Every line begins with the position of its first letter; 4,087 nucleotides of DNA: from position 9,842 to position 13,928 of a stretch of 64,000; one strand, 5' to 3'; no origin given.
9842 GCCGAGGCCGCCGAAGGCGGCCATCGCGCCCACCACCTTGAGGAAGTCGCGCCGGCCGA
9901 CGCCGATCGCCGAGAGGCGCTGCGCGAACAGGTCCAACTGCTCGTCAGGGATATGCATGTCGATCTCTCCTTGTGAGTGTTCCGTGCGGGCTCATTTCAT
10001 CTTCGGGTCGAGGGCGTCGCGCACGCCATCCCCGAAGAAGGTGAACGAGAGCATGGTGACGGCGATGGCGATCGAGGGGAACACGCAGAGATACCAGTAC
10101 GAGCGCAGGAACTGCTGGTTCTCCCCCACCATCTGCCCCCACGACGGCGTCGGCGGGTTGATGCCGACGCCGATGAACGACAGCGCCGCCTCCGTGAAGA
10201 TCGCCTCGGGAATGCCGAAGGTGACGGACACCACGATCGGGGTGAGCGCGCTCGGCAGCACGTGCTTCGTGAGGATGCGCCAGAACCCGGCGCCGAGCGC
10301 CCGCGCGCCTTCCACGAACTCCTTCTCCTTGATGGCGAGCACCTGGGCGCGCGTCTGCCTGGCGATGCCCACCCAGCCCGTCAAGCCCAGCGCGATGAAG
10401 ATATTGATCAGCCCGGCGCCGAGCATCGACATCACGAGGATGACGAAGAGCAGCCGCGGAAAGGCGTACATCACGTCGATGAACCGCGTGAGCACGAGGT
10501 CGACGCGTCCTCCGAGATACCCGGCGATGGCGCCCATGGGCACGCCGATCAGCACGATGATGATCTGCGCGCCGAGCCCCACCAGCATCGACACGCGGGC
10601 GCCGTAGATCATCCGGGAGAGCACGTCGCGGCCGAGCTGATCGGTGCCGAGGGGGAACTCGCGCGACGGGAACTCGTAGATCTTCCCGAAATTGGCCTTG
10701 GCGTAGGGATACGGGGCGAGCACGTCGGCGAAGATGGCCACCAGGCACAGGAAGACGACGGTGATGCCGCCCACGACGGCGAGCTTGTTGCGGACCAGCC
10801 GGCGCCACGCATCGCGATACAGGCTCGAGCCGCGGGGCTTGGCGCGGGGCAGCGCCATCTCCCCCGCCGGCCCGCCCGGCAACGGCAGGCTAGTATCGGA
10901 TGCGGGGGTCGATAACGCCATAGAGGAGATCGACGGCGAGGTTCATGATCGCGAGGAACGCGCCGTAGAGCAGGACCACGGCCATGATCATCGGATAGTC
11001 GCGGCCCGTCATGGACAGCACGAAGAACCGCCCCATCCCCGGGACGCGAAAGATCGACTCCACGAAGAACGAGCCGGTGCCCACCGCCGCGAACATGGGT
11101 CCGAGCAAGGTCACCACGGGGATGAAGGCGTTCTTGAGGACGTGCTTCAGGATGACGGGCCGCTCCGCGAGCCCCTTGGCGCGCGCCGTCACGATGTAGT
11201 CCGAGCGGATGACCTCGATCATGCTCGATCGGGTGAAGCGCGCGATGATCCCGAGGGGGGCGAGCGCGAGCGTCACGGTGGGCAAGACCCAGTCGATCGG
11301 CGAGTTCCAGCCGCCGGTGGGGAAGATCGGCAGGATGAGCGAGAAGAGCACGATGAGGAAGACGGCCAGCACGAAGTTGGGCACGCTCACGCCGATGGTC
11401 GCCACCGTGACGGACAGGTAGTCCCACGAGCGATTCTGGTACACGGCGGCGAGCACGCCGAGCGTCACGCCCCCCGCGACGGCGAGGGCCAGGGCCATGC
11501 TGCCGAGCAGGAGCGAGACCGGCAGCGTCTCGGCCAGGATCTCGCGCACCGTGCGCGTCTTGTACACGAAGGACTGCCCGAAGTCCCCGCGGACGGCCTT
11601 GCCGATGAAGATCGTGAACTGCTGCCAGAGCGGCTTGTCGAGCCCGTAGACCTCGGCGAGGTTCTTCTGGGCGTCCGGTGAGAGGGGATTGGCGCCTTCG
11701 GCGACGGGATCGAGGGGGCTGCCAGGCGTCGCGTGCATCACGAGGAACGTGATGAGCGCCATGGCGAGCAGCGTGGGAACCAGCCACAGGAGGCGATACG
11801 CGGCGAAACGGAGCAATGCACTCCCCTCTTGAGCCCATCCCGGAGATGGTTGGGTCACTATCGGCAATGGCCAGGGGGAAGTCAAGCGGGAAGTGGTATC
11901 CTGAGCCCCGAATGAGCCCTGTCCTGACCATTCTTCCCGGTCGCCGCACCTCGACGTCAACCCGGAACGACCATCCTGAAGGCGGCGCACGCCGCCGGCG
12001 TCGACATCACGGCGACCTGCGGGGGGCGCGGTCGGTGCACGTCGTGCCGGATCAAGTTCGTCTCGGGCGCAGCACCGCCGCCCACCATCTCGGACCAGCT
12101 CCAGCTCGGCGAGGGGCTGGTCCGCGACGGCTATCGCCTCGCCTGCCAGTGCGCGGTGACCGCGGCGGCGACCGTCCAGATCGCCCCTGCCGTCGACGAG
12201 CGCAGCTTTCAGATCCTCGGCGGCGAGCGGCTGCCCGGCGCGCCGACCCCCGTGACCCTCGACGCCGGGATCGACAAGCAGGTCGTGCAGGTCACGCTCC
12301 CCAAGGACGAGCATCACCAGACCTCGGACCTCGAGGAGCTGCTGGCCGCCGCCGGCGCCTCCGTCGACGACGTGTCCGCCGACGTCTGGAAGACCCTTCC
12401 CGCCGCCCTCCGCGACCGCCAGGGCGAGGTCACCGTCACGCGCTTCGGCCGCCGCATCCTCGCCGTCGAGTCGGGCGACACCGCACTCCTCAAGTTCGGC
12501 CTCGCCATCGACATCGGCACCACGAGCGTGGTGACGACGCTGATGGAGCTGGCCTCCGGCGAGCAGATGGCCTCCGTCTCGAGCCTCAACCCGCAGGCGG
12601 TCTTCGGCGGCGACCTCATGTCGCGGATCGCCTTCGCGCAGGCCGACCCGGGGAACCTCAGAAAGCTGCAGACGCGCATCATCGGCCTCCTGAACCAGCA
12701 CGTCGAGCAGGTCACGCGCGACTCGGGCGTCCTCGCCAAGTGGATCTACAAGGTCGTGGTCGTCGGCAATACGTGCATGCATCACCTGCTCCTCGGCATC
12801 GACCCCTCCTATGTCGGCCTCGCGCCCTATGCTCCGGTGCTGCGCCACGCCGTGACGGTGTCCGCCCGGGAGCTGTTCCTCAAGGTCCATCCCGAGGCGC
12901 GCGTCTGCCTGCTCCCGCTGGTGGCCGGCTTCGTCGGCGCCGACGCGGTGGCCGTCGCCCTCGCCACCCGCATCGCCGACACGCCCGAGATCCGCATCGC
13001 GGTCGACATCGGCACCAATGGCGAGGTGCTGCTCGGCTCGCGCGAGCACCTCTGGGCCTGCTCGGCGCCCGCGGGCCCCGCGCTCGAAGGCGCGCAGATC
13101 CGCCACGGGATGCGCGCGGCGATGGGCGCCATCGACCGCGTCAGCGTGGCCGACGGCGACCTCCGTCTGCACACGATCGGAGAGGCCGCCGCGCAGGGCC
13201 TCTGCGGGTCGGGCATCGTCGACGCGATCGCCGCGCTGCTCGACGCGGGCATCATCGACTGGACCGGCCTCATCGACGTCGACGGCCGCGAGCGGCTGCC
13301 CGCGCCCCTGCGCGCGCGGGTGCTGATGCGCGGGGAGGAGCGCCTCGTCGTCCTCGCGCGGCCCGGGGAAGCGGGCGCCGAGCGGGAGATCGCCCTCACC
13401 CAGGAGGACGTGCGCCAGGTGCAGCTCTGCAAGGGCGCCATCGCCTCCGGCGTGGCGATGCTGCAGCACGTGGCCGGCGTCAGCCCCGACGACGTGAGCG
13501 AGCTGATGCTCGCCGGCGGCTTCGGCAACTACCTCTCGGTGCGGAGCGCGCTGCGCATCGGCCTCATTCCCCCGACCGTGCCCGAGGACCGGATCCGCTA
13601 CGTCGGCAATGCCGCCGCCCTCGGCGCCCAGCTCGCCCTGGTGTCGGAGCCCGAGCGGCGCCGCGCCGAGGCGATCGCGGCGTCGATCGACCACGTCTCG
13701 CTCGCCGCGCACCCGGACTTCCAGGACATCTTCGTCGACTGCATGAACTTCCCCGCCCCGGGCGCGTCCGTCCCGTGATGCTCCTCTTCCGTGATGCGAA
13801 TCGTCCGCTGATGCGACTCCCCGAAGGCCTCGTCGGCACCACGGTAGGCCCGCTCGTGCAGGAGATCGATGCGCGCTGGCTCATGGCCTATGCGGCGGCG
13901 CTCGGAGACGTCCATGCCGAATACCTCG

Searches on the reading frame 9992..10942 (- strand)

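Call 70: search_protein_families(library=pfam, proteins=[window:9992-10942:-], max_evalue=0.00001)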
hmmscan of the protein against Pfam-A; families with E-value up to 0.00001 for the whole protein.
window:9992-10942:- (316 aa): 2 families
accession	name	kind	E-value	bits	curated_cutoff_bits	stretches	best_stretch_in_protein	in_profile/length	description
PF00528.27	BPD_transp_1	-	2.5e-36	125.6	26.4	1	133-316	1-183/184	Binding-protein-dependent transport system inner membrane component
PF12911.12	OppC_N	-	6e-17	61.7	23.9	1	40-86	1-47/53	N-terminal TM domain of oligopeptide transport permease C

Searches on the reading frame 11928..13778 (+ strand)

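Call 70: search_protein_families(library=pfam, proteins=[window:11928-13778:+], max_evalue=0.00001)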
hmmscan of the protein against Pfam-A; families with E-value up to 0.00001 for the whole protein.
window:11928-13778:+ (616 aa): 4 families
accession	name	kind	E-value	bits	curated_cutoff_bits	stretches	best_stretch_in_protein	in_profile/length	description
PF14574.11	RACo_C_ter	-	4.6e-75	252.5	27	1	354-610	1-251/261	C-terminal domain of RACo the ASKHA domain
PF17651.6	Raco_middle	-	1.3e-54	184.7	26.8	1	190-349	1-160/163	RACo middle region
PF00111.32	Fer2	-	1.6e-10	41.2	21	1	11-78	14-77/77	2Fe-2S iron-sulfur cluster binding domain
PF17650.6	RACo_linker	-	1.1e-09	38.4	26.2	1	109-185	6-84/86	RACo linker region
